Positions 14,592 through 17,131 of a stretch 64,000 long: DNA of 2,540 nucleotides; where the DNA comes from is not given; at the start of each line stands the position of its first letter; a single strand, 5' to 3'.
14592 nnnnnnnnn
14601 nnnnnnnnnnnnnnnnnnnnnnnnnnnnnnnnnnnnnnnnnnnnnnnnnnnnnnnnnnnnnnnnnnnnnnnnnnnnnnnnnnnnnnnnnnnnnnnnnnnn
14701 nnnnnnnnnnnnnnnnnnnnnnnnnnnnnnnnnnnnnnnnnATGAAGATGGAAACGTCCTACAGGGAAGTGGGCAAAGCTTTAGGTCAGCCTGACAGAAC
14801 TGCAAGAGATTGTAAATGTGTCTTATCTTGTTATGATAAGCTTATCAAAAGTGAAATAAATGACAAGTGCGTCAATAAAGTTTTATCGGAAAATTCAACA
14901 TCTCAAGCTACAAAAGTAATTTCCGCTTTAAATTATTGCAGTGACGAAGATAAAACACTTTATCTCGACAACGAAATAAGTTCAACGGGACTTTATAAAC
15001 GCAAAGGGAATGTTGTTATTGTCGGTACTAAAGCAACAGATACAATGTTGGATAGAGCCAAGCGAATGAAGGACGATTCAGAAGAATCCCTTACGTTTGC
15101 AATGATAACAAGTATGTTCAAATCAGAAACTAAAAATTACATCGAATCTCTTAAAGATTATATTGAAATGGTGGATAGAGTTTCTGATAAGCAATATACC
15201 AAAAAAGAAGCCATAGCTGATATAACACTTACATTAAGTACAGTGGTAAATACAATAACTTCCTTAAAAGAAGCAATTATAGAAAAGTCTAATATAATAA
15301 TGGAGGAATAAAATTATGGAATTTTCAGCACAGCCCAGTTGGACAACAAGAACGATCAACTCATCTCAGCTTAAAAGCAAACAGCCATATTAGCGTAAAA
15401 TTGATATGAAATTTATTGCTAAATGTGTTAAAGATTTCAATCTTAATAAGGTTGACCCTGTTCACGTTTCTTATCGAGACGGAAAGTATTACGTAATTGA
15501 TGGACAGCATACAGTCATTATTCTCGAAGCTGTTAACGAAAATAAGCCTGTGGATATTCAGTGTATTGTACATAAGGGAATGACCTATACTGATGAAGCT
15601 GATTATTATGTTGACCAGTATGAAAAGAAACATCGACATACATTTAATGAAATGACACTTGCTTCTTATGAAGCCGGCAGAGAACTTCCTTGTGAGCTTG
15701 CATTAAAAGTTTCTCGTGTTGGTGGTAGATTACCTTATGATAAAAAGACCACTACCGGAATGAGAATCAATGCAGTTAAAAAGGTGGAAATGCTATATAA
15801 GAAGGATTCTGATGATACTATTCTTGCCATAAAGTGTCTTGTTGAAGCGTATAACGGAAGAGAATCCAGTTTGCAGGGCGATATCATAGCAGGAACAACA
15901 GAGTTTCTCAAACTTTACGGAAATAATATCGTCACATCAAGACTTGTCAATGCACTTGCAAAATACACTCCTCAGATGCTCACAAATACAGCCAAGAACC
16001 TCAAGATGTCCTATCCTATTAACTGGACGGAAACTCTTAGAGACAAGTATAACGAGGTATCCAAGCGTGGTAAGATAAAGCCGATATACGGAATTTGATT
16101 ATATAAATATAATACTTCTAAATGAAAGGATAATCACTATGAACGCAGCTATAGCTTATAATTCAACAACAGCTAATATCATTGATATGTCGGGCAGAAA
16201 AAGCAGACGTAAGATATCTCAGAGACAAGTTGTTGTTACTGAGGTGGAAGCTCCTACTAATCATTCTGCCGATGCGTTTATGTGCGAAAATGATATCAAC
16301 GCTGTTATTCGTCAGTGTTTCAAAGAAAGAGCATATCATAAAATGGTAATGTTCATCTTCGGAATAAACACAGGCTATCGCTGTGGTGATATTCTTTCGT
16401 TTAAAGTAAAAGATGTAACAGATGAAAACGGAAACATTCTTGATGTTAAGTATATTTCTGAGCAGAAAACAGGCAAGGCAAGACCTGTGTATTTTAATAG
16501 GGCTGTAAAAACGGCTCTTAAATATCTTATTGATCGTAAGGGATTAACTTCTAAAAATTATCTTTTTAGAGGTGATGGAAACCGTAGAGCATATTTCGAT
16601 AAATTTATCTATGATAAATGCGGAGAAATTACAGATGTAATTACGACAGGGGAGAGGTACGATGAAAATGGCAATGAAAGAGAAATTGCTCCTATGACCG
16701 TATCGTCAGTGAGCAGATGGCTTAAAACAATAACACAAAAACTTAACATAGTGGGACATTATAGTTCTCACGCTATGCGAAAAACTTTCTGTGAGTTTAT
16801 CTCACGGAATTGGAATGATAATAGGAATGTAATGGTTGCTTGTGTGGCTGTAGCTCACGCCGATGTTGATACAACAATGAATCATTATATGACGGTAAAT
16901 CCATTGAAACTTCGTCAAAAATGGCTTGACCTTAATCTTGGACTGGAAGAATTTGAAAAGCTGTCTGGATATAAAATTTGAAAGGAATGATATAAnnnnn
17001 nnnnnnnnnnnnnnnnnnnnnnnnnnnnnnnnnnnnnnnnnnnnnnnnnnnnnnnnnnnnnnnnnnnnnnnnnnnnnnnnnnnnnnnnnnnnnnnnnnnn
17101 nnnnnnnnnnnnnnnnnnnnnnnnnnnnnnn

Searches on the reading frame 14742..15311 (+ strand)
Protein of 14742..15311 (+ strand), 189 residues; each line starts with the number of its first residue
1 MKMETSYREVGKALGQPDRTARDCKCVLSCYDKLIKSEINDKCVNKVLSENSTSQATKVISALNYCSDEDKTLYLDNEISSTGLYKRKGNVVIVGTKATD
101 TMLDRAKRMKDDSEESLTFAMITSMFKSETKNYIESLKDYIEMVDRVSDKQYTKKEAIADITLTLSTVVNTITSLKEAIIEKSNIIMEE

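Call 53: search_protein_families(library=ncbifam, proteins=[window:14742-15311:+], max_evalue=0.1)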
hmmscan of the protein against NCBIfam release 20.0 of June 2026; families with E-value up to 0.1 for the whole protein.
window:14742-15311:+ (189 aa): 1 family
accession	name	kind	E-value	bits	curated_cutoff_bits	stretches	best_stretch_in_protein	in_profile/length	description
NF001775.0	PRK00513.1-6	equivalog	0.044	13.3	292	0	36-96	69-125/210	septum site-determining protein MinC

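Call 54: search_protein_families(library=phrogs, proteins=[window:14742-15311:+], max_evalue=0.1)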
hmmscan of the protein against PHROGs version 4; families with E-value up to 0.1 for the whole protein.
window:14742-15311:+ (189 aa): 0 families

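Call 84: search_protein_families(library=padloc, proteins=[window:14742-15311:+], max_evalue=0.01)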
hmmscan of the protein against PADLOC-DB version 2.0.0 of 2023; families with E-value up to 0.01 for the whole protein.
window:14742-15311:+ (189 aa): 1 family
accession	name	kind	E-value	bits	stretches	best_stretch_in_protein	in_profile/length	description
PDLC04745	PDC-M63A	-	0.0036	15.8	0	56-93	86-123/133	-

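Call 98: search_protein_families(library=pfam, proteins=[window:14742-15311:+], max_evalue=0.05)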
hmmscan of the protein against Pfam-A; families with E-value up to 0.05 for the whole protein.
window:14742-15311:+ (189 aa): 2 families
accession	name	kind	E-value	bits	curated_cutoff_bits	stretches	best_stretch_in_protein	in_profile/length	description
PF08631.16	SPO22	-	0.0058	16.6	27.5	1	95-163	177-248/274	Meiosis protein SPO22/ZIP4 like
PF20876.2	VipE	-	0.0078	16.5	27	1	134-169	36-71/125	Effector protein VipE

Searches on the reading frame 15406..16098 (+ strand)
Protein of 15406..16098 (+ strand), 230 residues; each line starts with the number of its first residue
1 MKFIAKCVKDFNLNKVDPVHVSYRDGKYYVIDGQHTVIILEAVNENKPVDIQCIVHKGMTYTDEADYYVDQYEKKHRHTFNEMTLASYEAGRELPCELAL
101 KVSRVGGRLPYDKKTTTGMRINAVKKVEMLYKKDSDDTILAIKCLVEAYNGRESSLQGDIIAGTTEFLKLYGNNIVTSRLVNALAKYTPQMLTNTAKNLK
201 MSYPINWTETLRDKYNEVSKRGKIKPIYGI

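Call 3: search_protein_families(library=pfam, proteins=[window:15406-16098:+], max_evalue=1)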
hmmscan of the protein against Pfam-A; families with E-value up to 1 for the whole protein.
window:15406-16098:+ (230 aa): 2 families
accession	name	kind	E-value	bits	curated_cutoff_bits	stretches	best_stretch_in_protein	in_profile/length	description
PF20188.4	DUF6551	-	1.4e-28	100.5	26.8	1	4-207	15-218/242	Family of unknown function (DUF6551)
PF17881.8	TseB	-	0.15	12.6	26.5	1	11-34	10-33/45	Cell wall elongation regulator TseB-like domain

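Call 6: search_protein_families(library=phrogs, proteins=[window:15406-16098:+], max_evalue=0.01)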
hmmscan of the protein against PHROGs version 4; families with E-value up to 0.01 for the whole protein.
window:15406-16098:+ (230 aa): 2 families
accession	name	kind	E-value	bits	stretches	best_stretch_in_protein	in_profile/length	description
phrog_1033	-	DNA, RNA and nucleotide metabolism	1.1e-08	36.3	1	14-184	69-263/334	ParB-like partition protein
phrog_2558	-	unknown function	0.0021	18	1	9-57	72-126/342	-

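Call 10: search_protein_families(library=padloc, proteins=[window:15406-16098:+], max_evalue=0.01)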
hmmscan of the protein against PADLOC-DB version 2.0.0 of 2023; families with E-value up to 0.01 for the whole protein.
window:15406-16098:+ (230 aa): 0 families

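Call 33: search_solved_structures(query=window:15406-16098:+, max_evalue=10)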
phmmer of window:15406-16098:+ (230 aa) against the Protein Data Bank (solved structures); distinct sequences matched with E-value up to 10: 0.

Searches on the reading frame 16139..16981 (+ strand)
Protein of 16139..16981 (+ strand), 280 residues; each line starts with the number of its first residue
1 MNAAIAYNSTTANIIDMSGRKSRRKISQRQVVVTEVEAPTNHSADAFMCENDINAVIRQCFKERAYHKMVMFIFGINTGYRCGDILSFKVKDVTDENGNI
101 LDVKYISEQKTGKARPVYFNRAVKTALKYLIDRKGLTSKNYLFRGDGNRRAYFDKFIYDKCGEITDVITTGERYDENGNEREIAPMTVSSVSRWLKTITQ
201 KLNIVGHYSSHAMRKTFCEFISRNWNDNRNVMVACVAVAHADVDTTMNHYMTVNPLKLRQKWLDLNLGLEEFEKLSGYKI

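Call 3: search_protein_families(library=pfam, proteins=[window:16139-16981:+], max_evalue=1)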
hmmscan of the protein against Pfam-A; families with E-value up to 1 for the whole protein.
window:16139-16981:+ (280 aa): 1 family
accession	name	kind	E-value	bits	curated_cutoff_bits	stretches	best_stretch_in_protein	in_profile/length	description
PF00589.27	Phage_integrase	-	3.5e-14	53.4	27.1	1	49-254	4-169/172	Phage integrase family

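Call 6: search_protein_families(library=phrogs, proteins=[window:16139-16981:+], max_evalue=0.01)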
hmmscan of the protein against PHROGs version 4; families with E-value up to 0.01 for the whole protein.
window:16139-16981:+ (280 aa): 4 families
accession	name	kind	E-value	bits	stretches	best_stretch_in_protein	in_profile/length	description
phrog_216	-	integration and excision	2.2e-27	97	1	37-270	45-241/301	integrase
phrog_1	-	integration and excision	7e-19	69.5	1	51-265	274-450/611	integrase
phrog_7685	-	integration and excision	0.00089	19.9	1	187-254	160-224/240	integrase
phrog_7269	-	integration and excision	0.007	17.3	0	190-261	12-77/89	integrase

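Call 10: search_protein_families(library=padloc, proteins=[window:16139-16981:+], max_evalue=0.01)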
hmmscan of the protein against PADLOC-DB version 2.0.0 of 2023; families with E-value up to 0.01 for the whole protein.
window:16139-16981:+ (280 aa): 0 families

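Call 24: search_dna_similar(query=window:16139-16981:+, collection=phages, mode=protein, max_rows=30, max_evalue=0.001)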
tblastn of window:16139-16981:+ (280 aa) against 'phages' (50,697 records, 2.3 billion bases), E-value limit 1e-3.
Records with a match: 76; places in all: 76; records where one place covers at least 80% of the query: 0.
Best place of each record, by identity: <60% 76.
By first word of the organism name: Streptococcus 60; Bacillus 6; Clostridium 4; Listeria 3; Bacteriophage 2; Clostridioides 1.
By host as written in the record: Listeria monocytogenes 3; Bacillus cereus 3; Streptococcus dysgalactiae subsp. equisimilis NS3396 2; Streptococcus pyogenes MGAS315 2; Clostridium perfringens 2; - 2; Streptococcus pneumoniae 2; Streptococcus pneumoniae 10B00617 2; and 56 more.
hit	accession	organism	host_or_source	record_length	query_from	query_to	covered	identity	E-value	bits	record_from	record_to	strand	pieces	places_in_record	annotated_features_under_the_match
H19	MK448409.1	Streptococcus satellite phage Javan297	Streptococcus mitis 10712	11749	63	217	55%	31.6%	6e-7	56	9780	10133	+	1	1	site-specific recombinase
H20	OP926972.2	Listeria phage FHC174-PLM34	Listeria monocytogenes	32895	70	227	56%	28.9%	5e-5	50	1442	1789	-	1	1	integrase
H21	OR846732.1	Listeria phage LM 4-11-1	Listeria monocytogenes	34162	70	227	56%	28.9%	5e-5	50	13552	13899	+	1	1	record has no annotation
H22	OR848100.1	Listeria phage LM 4-14-1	Listeria monocytogenes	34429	70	227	56%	28.9%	5e-5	50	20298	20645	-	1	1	record has no annotation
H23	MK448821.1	Streptococcus phage Javan623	Streptococcus uberis B190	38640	71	217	53%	29.9%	5e-6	54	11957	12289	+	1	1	integrase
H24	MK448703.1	Streptococcus phage Javan207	Streptococcus equinus JB1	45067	70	224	55%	27.7%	4e-9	63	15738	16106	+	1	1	integrase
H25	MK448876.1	Streptococcus phage Javan214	Streptococcus equinus Sb05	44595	70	224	55%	27.7%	4e-9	63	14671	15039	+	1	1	integrase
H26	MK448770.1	Streptococcus phage Javan477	Streptococcus pyogenes ERR473551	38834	80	217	49%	30.4%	1e-4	49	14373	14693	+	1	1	integrase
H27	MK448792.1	Streptococcus phage Javan521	Streptococcus pyogenes MGAS8232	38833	80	217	49%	30.4%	1e-4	49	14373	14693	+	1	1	integrase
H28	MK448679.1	Streptococcus phage Javan137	Streptococcus dysgalactiae ERR085045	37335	80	217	49%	30.4%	1e-4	49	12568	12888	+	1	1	integrase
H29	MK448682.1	Streptococcus phage Javan143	Streptococcus dysgalactiae ERR085067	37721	80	217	49%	30.4%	1e-4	49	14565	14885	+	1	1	integrase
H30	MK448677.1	Streptococcus phage Javan133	Streptococcus dysgalactiae ERR085022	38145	80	217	49%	30.4%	1e-4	49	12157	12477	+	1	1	integrase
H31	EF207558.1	Streptococcus phage phi3396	Streptococcus dysgalactiae subsp. ...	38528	80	217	49%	30.4%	1e-4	49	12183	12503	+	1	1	probable site-specific tyrosine recombinase xerc_like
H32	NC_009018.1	Streptococcus phage phi3396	Streptococcus dysgalactiae subsp. ...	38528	80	217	49%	30.4%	1e-4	49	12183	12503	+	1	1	integrase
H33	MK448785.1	Streptococcus phage Javan507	Streptococcus pyogenes MGAS315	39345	80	217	49%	30.4%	1e-4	49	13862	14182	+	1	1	integrase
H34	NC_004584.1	Streptococcus phage 315.1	Streptococcus pyogenes MGAS315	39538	80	217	49%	30.4%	1e-4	49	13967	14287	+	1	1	site-specific recombinase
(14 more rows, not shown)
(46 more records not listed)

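Call 29: get_annotated_region(hit=H24, flank=5000)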
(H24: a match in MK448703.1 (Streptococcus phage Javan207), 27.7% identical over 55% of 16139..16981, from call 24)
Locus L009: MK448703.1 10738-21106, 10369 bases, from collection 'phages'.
description: Streptococcus phage Javan207, complete genome.
organism: Streptococcus phage Javan207 (NCBI taxid 2548047)
taxonomy: Viruses; Duplodnaviria; Heunggongvirae; Uroviricota; Caudoviricetes; Trabyvirinae
host: Streptococcus equinus JB1; source: -; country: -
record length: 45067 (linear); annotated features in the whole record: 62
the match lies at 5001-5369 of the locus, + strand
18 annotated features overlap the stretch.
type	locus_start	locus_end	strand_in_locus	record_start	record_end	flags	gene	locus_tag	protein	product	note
CDS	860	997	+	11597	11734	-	-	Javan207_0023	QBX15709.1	hypothetical protein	-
CDS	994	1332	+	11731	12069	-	-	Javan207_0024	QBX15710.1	hypothetical protein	-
CDS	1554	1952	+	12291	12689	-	-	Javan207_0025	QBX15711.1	hypothetical protein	-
CDS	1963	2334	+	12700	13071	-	-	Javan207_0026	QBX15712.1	hypothetical protein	-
CDS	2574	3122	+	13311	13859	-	-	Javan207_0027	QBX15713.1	hypothetical protein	-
CDS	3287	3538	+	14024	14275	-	-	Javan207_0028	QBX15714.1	hypothetical protein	-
CDS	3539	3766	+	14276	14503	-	-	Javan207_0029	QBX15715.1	hypothetical protein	-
CDS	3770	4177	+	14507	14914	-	-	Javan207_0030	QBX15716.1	single-stranded DNA-binding protein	-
CDS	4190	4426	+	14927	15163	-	-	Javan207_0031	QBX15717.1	hypothetical protein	-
CDS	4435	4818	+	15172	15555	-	-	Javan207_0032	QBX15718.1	transcriptional regulator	-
CDS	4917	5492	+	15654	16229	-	-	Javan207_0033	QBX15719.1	integrase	-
CDS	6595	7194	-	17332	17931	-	-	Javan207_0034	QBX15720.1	hypothetical protein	-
CDS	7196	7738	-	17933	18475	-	-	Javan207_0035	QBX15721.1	hypothetical protein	-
CDS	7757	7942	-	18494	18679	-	-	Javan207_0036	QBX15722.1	hypothetical protein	-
CDS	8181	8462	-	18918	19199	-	-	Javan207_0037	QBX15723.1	hypothetical protein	-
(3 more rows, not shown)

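Call 30: get_annotated_region(hit=H34, flank=5000)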
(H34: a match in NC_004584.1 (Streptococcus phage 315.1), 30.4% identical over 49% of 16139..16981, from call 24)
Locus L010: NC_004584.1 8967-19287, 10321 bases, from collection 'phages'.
description: Streptococcus prophage 315.1, complete genome.
organism: Streptococcus phage 315.1 (NCBI taxid 198538)
taxonomy: Viruses; Duplodnaviria; Heunggongvirae; Uroviricota; Caudoviricetes
host: Streptococcus pyogenes MGAS315; source: -; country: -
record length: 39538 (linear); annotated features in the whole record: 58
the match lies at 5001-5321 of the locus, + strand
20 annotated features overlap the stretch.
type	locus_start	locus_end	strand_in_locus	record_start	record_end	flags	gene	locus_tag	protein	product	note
CDS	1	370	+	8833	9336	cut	-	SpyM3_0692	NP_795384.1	Similar to E. coli DnaC protein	best blastp hit: gb|AAL97102.1| (AE009979) putative phage DNA replication protein [Streptococcus pyogenes MGAS8232]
CDS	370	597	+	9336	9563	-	-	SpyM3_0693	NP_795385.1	hypothetical protein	best blastp hit: gb|AAL97103.1| (AE009979) hypothetical phage protein [Streptococcus pyogenes MGAS8232]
CDS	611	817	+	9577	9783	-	-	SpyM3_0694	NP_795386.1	hypothetical protein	best non-GAS blastp hit: emb|CAC48090.1| (AJ302074) hypothetical protein [Streptococcus pneumoniae bacteriophage MM1]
CDS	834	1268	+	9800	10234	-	-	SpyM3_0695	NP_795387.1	hypothetical protein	best non-GAS blastp hit: emb|CAC48090.1| (AJ302074) hypothetical protein [Streptococcus pneumoniae bacteriophage MM1]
CDS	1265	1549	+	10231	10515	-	-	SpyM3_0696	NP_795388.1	hypothetical protein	best blastp hit: gb|AAL97410.1| (AE010005) hypothetical phage protein [Streptococcus pyogenes MGAS8232]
CDS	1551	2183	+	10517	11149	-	-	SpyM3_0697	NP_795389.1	hypothetical protein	best non-GAS blastp hit: emb|CAC97637.1| (AL596172) similar to phage related proteins [Listeria innocua], and ...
CDS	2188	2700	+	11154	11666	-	-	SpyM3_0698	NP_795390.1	hypothetical protein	best non-GAS blastp hit: gb|AAF63066.1|AF158600_20 (AF158600) gp178 [Streptococcus thermophilus bacteriophage Sfi11]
CDS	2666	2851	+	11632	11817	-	-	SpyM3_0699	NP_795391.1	fragment of single strand binding protein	best blastp hit: gb|AAL97110.1| (AE009980) putative single strand binding protein [Streptococcus pyogenes MGAS8232]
CDS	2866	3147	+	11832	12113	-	-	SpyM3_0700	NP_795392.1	hypothetical protein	-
CDS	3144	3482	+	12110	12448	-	-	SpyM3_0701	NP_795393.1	putaive immunity repressor protein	best non-GAS blastp hit: dbj|BAB21700.1| (AB045978) repressor [Staphylococcus aureus temperate phage phiSLT]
CDS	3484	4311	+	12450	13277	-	-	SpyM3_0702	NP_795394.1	hypothetical protein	Similar to hypothetical protein of Streptococcus pyogenes MGAS8232.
CDS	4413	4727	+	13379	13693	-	-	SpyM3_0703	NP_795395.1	putative transcriptional activator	best non-GAS blastp hit: gb|AAC39304.1| (AF022773) transcriptional activator of phage 31 late promoter [Lactococcus ...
CDS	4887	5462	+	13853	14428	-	-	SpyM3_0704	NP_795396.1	site-specific recombinase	best non-GAS blastp hit: gb|AAL96815.1| (AY082070) putative recombinase [bacteriophage phi3626]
CDS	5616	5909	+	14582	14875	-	-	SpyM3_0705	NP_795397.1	hypothetical protein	best non-GAS blastp hit: emb|CAB63678.1| (AJ251790) hypothetical protein [Lactobacillus casei bacteriophage A2]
CDS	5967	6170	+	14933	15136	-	-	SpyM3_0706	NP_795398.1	hypothetical protein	best blastp hit: gb|AAL97116.1| (AE009980) hypothetical phage protein [Streptococcus pyogenes MGAS8232]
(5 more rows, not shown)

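Call 53: search_protein_families(library=ncbifam, proteins=[window:16139-16981:+], max_evalue=0.1)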
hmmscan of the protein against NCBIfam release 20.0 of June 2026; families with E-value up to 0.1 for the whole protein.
window:16139-16981:+ (280 aa): 5 families
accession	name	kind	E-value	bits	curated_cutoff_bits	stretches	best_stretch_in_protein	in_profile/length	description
NF040815.2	recomb_XerA_Arch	equivalog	1.3e-09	38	220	1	26-145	74-185/263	site-specific tyrosine recombinase/integron integrase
TIGR02249.1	integrase_gron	subfamily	2e-05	24.1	265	0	37-134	91-180/315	integron integrase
TIGR02224.1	recomb_XerC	equivalog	0.00011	21.7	335.15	0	185-259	213-283/295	tyrosine recombinase XerC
NF001399.0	PRK00283.1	subfamily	0.00023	20.5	279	1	43-262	109-292/300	tyrosine recombinase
TIGR02225.1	recomb_XerD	equivalog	0.00026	20.4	329.6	0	183-262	208-283/290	site-specific tyrosine recombinase XerD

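Call 71: search_solved_structures(query=window:16139-16981:+, max_evalue=0.01, show_alignments=3)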
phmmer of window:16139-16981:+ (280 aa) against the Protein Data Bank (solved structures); distinct sequences matched with E-value up to 0.01: 1.
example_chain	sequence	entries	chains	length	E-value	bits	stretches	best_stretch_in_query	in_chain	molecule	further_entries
5hxy_A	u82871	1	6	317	0.00019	24.4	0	187-261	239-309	Tyrosine recombinase XerA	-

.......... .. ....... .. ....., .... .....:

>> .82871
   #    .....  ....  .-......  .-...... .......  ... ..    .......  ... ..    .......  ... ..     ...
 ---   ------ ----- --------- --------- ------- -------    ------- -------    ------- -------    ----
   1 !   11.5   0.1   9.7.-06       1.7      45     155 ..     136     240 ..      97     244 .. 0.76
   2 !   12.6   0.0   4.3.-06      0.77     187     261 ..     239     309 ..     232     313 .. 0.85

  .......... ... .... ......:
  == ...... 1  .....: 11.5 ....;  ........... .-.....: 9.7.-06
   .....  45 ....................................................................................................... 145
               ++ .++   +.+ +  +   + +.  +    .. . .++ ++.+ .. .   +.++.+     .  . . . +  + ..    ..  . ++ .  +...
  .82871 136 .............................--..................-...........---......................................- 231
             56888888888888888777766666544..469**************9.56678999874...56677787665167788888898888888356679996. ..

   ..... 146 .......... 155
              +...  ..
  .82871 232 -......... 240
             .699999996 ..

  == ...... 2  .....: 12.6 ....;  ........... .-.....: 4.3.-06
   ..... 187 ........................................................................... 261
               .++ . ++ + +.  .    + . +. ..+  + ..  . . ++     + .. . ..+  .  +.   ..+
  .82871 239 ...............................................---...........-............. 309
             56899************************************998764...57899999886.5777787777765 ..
